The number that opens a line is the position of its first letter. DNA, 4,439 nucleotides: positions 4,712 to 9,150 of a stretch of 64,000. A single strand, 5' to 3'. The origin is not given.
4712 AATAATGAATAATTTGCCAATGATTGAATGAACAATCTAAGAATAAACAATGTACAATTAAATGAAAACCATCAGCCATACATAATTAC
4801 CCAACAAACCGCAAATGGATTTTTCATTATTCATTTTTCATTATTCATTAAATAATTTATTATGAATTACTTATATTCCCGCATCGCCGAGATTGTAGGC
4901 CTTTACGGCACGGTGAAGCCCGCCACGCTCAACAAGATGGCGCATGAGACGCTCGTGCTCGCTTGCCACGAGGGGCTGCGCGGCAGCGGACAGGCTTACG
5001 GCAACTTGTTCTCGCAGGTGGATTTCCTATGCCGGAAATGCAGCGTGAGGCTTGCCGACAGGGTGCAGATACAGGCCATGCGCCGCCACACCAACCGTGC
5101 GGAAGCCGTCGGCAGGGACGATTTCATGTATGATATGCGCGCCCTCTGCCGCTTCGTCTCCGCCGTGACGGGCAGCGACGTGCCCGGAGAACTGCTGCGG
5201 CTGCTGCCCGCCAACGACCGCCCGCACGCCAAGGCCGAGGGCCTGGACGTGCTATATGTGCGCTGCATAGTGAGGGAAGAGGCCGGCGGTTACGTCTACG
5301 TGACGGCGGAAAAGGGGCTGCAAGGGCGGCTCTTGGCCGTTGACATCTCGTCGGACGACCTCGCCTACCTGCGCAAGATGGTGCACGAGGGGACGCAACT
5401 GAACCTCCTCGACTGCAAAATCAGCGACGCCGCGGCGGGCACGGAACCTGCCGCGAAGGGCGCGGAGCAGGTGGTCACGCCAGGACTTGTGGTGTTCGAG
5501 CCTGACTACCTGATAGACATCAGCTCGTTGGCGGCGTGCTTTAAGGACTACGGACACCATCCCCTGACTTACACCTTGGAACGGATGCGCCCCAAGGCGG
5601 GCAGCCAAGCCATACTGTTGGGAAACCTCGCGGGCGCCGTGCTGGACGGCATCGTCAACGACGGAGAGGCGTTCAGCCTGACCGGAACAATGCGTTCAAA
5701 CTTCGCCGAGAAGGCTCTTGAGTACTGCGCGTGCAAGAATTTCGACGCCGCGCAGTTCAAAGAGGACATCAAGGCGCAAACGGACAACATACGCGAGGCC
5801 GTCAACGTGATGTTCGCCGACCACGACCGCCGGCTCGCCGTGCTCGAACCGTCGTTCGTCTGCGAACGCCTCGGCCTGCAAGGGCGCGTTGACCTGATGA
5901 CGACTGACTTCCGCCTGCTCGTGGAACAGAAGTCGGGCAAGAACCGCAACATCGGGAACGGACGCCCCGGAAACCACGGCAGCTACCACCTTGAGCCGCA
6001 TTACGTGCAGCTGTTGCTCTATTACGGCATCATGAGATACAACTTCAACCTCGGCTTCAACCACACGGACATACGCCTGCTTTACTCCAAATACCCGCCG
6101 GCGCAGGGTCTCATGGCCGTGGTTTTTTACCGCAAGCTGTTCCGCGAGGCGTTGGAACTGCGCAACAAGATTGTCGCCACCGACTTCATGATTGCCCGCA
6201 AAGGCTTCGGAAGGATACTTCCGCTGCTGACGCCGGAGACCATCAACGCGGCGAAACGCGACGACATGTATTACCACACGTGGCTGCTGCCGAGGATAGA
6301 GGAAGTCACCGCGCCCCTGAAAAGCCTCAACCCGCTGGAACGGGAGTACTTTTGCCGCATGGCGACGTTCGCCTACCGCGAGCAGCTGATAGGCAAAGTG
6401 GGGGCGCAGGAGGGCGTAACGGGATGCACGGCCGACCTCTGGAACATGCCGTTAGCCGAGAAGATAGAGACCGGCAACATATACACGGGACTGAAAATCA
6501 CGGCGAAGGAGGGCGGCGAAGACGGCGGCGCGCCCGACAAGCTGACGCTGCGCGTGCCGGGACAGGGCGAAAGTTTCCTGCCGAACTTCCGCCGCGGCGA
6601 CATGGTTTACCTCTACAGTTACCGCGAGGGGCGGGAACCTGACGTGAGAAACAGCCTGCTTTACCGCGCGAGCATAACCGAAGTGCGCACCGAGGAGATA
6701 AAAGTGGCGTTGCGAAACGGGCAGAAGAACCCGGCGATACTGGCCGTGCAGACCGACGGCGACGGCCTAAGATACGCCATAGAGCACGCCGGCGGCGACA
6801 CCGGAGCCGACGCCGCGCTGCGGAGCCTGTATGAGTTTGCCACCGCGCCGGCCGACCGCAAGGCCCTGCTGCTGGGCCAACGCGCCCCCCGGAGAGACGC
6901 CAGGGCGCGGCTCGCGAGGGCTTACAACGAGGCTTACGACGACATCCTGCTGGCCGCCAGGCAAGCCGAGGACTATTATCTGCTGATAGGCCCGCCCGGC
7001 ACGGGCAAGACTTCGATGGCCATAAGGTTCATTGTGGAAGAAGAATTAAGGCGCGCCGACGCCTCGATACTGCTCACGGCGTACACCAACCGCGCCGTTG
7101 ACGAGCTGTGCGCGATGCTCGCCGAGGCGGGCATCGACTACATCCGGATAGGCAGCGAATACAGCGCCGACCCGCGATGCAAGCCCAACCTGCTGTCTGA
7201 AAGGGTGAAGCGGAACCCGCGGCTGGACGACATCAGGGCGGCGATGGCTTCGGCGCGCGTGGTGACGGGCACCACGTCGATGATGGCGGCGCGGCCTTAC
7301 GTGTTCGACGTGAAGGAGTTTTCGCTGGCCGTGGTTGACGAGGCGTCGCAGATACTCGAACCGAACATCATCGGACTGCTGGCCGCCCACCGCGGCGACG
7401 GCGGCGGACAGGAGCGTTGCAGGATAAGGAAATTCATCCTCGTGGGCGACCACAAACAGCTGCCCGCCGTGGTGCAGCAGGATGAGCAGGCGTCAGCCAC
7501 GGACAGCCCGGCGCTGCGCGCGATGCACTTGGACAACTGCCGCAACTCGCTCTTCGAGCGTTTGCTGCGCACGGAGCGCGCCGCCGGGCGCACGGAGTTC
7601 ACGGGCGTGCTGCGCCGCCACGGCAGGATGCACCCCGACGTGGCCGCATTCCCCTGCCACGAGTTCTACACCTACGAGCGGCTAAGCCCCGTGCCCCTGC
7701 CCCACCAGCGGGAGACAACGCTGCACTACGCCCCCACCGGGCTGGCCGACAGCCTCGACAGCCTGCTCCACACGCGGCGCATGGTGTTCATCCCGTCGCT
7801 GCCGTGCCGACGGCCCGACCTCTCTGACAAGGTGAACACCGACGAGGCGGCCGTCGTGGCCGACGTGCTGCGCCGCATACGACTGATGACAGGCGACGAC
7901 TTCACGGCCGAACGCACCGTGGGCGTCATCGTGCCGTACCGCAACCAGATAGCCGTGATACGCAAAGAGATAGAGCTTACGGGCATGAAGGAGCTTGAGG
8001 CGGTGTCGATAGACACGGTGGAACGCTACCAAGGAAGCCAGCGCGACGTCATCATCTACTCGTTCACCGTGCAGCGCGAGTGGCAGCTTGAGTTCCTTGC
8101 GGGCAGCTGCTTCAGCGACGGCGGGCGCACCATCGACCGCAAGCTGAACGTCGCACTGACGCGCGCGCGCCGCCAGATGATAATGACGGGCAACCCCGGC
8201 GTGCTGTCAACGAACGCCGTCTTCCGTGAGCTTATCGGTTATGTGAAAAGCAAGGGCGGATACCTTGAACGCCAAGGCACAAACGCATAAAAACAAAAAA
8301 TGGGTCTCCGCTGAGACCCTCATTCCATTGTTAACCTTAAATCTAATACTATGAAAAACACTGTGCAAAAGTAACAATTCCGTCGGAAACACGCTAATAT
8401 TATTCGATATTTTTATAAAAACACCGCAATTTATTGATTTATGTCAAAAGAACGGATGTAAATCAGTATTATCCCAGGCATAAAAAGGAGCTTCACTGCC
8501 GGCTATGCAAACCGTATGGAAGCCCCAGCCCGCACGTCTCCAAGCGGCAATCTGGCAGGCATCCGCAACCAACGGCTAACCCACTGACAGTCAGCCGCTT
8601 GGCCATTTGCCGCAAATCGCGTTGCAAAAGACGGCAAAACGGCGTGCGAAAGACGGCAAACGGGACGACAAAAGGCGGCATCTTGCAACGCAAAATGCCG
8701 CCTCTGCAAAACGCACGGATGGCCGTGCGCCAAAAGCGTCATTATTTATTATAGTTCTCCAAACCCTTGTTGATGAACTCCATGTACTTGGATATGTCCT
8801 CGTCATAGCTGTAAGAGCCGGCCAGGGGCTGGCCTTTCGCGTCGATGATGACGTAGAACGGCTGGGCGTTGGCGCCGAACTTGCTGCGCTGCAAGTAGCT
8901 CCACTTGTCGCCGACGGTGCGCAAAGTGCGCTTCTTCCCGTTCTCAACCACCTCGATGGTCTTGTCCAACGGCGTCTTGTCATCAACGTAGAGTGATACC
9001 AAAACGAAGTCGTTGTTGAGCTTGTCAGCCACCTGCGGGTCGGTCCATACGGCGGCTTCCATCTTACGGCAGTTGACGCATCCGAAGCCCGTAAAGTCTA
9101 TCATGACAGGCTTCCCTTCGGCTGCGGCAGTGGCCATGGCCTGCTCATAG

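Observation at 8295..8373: Self-contained ~65-nt small RNA gene convergent on the helicase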

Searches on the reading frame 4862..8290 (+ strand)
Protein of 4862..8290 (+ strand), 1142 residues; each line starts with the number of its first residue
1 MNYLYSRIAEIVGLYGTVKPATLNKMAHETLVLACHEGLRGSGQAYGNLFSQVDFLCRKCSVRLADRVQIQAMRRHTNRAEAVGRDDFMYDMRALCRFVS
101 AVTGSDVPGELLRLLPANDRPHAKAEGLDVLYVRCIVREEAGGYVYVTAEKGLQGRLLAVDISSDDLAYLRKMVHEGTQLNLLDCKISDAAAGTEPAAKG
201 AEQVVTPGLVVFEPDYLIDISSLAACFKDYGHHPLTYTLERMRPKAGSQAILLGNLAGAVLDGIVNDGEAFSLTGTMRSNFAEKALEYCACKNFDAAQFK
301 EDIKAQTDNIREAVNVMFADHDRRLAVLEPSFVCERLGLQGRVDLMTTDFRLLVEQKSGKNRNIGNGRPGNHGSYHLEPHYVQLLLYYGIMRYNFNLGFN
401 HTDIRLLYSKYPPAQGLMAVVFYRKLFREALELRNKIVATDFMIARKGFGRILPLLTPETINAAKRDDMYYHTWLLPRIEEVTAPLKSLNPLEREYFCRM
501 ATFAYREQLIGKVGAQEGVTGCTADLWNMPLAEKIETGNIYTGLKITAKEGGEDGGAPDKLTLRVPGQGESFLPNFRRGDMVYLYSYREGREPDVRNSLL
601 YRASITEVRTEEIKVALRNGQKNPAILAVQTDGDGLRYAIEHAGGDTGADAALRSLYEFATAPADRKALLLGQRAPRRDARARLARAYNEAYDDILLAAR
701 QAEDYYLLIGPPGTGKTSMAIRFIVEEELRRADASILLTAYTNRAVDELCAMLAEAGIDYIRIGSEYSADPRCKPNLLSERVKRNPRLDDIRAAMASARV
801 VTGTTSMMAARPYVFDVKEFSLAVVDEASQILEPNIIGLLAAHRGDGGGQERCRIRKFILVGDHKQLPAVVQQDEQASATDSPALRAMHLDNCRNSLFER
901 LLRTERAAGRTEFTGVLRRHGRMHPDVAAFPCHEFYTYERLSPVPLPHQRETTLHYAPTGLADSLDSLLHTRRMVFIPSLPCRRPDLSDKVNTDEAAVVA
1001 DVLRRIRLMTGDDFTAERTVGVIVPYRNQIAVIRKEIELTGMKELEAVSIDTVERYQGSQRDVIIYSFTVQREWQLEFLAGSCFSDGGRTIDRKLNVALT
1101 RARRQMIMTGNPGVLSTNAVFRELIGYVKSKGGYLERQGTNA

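Call 18: search_protein_families(library=pfam, proteins=[window:4862-8290:+])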
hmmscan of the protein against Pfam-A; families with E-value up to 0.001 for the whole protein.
window:4862-8290:+ (1142 aa): 4 families
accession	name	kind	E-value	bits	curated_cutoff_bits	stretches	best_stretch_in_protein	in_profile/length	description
PF13087.12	AAA_12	-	1.2e-26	94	27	1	895-1111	3-193/195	AAA domain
PF13086.12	AAA_11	-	6.6e-23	82.2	27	2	792-872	187-255/257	AAA domain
PF13245.12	AAA_19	-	1.9e-10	41.5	25.1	1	702-870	10-132/134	AAA domain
PF13604.12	AAA_30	-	6.1e-07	29.8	27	1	703-893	18-153/191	AAA domain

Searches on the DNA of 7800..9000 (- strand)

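Call 4: search_rna_families(source=window, start=7800, end=9000, threshold=evalue, max_evalue=10, show_alignments=3)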
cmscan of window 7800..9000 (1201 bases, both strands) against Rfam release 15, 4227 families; matches with E-value up to 10: 4.
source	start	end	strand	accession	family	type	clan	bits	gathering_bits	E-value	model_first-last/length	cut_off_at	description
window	8290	8361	-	RF04319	BTncRNA_FopS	Gene; sRNA;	-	73.6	56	1.3e-10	1-71/71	no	Bacteroidetes FopS (family of paralogous sRNAs)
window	8287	8361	-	RF04182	GibS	Gene; sRNA;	-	41.6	115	0.00055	1-142/142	no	GibS sRNA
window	8249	8363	-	RF04180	BTnc231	Gene; sRNA;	-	17.1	80.4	1.1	1-154/154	no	Bacteroides sRNA BTnc231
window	8076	8194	-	RF01390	isrG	Gene; sRNA;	-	13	100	0.66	1-279/279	no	isrG Hfq binding RNA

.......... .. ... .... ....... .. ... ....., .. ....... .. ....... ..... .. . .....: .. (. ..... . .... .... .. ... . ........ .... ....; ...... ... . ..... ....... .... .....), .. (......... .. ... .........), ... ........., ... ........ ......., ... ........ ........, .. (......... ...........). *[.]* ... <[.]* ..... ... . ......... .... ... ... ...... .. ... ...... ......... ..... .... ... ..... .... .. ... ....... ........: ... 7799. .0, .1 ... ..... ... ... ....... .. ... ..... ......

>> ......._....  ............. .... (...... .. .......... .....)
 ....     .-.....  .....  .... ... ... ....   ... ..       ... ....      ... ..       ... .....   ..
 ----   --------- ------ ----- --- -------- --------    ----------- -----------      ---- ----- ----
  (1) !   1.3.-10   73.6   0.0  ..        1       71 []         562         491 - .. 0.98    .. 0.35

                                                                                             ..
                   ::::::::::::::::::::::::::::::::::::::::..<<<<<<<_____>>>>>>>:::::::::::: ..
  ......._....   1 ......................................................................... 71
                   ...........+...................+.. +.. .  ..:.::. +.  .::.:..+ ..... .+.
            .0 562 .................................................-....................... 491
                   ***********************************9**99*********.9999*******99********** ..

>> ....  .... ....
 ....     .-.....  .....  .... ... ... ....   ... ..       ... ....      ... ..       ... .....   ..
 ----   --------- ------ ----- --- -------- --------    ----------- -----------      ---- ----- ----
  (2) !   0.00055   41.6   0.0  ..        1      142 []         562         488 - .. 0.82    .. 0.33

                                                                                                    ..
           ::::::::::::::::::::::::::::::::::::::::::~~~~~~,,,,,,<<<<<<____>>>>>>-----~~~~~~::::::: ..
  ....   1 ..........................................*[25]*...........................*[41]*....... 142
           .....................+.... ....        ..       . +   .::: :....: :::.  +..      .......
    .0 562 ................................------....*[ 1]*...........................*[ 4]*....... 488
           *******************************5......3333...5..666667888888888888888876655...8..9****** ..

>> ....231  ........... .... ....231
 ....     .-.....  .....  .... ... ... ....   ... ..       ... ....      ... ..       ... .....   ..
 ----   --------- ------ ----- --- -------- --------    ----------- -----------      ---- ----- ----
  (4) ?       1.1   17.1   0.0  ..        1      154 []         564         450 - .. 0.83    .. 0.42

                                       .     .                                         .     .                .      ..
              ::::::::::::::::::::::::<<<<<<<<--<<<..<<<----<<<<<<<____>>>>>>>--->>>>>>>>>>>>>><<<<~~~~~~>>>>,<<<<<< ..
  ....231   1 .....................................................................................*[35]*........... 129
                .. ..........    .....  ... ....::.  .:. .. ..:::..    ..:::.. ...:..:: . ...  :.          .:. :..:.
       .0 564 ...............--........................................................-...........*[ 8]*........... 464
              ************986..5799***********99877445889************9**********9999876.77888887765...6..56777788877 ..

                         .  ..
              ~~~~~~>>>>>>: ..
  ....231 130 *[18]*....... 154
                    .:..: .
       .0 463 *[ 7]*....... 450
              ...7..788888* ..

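Call 63: search_dna_similar(query=window:8290-8373:-, collection=phages, mode=distant, max_evalue=0.001, max_rows=15)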
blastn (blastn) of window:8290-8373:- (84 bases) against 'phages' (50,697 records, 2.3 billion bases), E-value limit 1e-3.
Records with a match: 4; places in all: 4; records where one place covers at least 80% of the query: 1.
Best place of each record, by identity: 90-95% 2; 80-90% 2.
By first word of the organism name: Bacteriophage 3; Bacteroides 1.
By host as written in the record: - 3; Bacteroides xylanisolvens HM7 1.
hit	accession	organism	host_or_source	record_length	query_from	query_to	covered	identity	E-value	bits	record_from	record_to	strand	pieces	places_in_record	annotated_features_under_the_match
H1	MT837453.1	Bacteriophage sp.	human fecal samples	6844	13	84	86%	90.3%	4e-17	92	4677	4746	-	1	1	record has no annotation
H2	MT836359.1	Bacteriophage sp.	human fecal samples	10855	1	46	55%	87.2%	3e-6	55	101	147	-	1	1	record has no annotation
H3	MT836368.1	Bacteriophage sp.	human fecal samples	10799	1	46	55%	85.4%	9e-6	54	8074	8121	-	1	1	record has no annotation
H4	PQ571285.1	Bacteroides phage BX-TP2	Bacteroides xylanisolvens HM7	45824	5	46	50%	92.9%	2e-8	64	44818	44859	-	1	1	none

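Call 64: search_dna_similar(query=window:8290-8373:-, collection=plasmids, mode=distant, max_evalue=0.001, max_rows=15)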
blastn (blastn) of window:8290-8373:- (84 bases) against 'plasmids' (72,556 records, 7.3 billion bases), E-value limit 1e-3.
Records with a match: 20; places in all: 28; records where one place covers at least 80% of the query: 3.
Best place of each record, by identity: 95-99% 8; 90-95% 6; 80-90% 4; 60-80% 2.
By first word of the organism name: Bacteroides 9; Parabacteroides 5; Phocaeicola 4; Prevotella 2.
By predicted mobility (MOB-suite, as given by PLSDB): non-mobilizable 20.
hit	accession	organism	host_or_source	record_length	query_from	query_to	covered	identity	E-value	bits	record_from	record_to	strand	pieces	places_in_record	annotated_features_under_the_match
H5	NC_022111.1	Prevotella sp. oral taxon 299 str. F0039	Homo sapiens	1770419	1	83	99%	84.3%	4e-16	91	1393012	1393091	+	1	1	none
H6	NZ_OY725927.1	Bacteroides finegoldii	-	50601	1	79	94%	79.7%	4e-10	70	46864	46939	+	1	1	none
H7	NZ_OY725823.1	Parabacteroides distasonis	-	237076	5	81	92%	78.8%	5e-9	67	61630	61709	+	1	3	none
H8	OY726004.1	Phocaeicola massiliensis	-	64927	1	49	58%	93.9%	9e-12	76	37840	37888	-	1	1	record has no annotation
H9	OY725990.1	Phocaeicola massiliensis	-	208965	1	49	58%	91.8%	1e-10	72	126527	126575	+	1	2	record has no annotation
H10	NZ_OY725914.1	Bacteroides finegoldii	-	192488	1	49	58%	91.8%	1e-10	72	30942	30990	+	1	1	none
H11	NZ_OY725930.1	Bacteroides finegoldii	-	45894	1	49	58%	91.8%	1e-10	72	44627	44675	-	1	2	none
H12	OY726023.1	Phocaeicola massiliensis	-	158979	1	49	58%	91.8%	1e-10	72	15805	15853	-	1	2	record has no annotation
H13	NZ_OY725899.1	Bacteroides finegoldii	-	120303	5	49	54%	95.6%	3e-11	73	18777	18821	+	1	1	none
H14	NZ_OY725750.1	Parabacteroides distasonis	-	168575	5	48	52%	95.5%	1e-10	72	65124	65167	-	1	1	none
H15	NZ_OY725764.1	Parabacteroides distasonis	-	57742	5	48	52%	93.2%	5e-9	67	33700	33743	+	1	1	none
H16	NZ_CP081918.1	Bacteroides ovatus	Homo sapiens,blood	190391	5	46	50%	95.2%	1e-9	68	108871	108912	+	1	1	none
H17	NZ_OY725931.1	Bacteroides finegoldii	-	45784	5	46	50%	95.2%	1e-9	68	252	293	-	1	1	none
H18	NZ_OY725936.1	Bacteroides finegoldii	-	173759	5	46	50%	95.2%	1e-9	68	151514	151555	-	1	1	none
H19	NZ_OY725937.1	Bacteroides finegoldii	-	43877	5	46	50%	95.2%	1e-9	68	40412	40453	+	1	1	none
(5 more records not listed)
